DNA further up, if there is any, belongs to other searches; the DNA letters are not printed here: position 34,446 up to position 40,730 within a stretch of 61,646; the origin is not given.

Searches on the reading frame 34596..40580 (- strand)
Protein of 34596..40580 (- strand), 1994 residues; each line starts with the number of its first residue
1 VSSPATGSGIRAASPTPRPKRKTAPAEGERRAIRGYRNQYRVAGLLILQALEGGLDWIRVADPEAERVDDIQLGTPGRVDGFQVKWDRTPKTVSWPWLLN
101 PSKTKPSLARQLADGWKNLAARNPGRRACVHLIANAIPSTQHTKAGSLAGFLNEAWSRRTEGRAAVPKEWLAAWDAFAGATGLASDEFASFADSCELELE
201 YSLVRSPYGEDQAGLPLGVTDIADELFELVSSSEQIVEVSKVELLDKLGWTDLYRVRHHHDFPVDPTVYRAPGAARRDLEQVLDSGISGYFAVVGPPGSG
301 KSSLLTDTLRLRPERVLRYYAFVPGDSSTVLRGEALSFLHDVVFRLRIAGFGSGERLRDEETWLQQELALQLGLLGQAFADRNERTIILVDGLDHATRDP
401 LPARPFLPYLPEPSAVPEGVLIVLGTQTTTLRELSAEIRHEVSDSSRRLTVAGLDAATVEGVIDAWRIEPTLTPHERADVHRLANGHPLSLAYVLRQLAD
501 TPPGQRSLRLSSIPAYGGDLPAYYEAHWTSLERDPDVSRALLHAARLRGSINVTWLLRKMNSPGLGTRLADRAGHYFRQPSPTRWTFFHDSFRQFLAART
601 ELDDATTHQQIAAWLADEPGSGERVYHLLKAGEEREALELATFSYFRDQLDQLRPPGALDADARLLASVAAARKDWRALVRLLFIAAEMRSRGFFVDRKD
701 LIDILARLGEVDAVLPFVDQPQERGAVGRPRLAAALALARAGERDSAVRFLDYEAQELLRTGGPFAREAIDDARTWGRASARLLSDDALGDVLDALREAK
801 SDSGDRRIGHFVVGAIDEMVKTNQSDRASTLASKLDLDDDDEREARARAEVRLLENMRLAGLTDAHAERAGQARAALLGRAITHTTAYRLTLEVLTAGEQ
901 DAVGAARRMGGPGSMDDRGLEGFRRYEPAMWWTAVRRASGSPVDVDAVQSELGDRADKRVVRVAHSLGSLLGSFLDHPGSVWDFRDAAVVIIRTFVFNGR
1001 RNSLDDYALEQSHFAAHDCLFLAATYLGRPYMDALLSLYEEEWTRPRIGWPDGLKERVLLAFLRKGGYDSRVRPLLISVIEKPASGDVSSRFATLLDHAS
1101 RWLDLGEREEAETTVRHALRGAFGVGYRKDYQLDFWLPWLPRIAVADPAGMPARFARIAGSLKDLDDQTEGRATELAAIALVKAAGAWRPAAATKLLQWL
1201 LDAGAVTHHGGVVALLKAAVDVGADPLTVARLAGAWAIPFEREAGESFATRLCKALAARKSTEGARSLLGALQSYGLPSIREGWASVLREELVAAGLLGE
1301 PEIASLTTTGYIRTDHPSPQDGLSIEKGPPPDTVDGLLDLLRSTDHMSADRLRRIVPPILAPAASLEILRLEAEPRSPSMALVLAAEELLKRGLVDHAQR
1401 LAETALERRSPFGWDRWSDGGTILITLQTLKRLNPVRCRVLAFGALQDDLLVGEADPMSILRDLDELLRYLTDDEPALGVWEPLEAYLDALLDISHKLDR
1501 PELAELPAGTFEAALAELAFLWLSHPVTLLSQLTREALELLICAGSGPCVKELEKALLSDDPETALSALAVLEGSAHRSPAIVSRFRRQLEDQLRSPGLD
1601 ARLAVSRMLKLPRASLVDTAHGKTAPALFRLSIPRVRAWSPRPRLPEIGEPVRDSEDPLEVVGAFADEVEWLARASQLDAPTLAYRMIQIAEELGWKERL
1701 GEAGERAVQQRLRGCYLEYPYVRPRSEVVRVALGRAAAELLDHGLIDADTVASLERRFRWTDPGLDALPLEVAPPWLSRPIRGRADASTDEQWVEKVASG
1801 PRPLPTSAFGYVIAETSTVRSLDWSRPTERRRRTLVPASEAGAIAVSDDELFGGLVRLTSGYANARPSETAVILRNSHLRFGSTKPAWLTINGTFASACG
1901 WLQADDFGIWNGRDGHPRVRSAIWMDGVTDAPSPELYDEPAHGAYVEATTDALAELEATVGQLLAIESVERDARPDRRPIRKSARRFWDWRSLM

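Call 61: search_protein_families(library=pfam, proteins=[window:34596-40580:-], max_evalue=0.001)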
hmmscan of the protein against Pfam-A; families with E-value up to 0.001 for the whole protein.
window:34596-40580:- (1994 aa): 2 families
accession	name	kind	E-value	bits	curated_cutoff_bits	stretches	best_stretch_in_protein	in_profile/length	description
PF13191.12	AAA_16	-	0.0003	21.8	32.6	1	280-412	17-160/167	AAA ATPase domain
PF13401.12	AAA_22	-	0.00038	21.2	27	0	291-397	8-97/130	AAA domain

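Call 71: search_protein_families(library=padloc, proteins=[window:34596-40580:-], max_evalue=0.001)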
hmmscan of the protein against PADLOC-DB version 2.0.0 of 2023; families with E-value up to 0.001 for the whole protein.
window:34596-40580:- (1994 aa): 1 family
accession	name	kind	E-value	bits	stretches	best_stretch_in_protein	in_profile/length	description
PDLC02159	Avs1b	-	4.6e-23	78.6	1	275-684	209-621/1924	-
